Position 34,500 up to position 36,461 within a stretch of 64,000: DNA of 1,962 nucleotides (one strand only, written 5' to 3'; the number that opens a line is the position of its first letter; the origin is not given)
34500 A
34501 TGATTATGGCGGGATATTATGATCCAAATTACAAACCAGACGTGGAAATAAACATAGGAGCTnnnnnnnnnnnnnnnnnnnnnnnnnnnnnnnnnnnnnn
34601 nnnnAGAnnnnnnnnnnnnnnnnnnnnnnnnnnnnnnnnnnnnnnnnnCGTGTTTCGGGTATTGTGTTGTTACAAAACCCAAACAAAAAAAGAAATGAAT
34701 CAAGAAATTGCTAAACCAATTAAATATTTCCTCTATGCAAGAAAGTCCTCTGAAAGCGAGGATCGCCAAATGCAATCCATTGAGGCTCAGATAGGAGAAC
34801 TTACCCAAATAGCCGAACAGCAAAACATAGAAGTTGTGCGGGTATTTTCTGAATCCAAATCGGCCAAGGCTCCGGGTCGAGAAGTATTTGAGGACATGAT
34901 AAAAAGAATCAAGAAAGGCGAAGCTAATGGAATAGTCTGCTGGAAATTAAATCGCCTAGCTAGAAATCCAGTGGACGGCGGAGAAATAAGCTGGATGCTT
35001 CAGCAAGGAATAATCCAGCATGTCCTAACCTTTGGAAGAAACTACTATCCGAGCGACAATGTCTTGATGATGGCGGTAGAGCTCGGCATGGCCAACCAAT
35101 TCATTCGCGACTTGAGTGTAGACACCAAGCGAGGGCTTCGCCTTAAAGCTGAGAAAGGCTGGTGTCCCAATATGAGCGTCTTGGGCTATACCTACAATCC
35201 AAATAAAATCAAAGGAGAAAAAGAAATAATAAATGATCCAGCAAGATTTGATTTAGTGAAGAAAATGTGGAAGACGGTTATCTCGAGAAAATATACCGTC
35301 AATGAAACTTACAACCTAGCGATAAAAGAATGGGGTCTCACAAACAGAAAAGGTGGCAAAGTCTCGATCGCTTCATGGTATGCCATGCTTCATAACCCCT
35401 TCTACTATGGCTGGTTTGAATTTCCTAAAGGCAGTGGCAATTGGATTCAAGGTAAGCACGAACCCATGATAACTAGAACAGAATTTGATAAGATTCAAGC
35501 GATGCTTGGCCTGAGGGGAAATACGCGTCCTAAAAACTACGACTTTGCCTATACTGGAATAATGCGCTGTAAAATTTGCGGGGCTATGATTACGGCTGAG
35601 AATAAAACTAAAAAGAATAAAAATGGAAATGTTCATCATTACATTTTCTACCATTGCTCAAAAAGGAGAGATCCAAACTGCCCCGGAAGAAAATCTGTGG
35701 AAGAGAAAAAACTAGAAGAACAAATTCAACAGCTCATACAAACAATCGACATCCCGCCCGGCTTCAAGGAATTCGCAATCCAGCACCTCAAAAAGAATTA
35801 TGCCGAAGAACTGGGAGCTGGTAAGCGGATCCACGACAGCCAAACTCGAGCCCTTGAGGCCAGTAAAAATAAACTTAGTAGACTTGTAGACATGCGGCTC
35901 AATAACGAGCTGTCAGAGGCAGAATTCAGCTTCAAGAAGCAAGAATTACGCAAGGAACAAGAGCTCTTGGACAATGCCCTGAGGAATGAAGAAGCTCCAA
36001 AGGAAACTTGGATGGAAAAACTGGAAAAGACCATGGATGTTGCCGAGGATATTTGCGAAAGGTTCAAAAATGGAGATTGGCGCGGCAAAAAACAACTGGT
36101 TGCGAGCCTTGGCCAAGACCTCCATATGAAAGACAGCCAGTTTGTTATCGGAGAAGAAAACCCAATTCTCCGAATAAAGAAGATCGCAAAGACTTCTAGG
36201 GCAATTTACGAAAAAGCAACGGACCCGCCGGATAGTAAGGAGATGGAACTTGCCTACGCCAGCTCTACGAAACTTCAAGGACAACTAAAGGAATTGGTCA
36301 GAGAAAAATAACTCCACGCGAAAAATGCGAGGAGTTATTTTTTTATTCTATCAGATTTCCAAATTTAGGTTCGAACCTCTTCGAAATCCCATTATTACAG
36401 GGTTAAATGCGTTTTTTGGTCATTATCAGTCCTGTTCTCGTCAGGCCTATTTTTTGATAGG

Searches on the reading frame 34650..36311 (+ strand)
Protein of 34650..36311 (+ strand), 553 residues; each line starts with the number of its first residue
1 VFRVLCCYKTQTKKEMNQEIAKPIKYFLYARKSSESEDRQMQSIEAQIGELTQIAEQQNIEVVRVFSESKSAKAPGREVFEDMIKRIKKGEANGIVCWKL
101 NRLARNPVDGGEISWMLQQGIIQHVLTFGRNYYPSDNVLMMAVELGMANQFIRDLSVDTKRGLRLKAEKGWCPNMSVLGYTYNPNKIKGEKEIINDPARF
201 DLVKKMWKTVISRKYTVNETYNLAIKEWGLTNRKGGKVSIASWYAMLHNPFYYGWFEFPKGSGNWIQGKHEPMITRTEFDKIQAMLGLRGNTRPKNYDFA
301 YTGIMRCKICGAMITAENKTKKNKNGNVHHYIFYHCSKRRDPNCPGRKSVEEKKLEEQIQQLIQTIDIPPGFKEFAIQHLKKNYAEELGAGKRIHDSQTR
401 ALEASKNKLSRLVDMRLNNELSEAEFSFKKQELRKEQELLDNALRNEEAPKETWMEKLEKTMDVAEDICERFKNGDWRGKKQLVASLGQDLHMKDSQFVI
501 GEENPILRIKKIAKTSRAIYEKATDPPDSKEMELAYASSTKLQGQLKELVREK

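Call 85: search_protein_families(library=pfam, proteins=[window:34650-36311:+], max_evalue=0.00001)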
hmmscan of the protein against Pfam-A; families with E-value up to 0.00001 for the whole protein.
window:34650-36311:+ (553 aa): 3 families
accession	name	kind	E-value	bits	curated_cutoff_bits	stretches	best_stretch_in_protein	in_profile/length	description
PF00239.26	Resolvase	-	1.2e-18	68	23.3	1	27-170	2-143/145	Resolvase, N terminal domain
PF13408.12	Zn_ribbon_recom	-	1.8e-08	35.1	25.3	1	301-362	2-56/58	Recombinase zinc beta ribbon domain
PF07508.19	Recombinase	-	1.8e-08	35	21.1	1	202-286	6-99/102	Recombinase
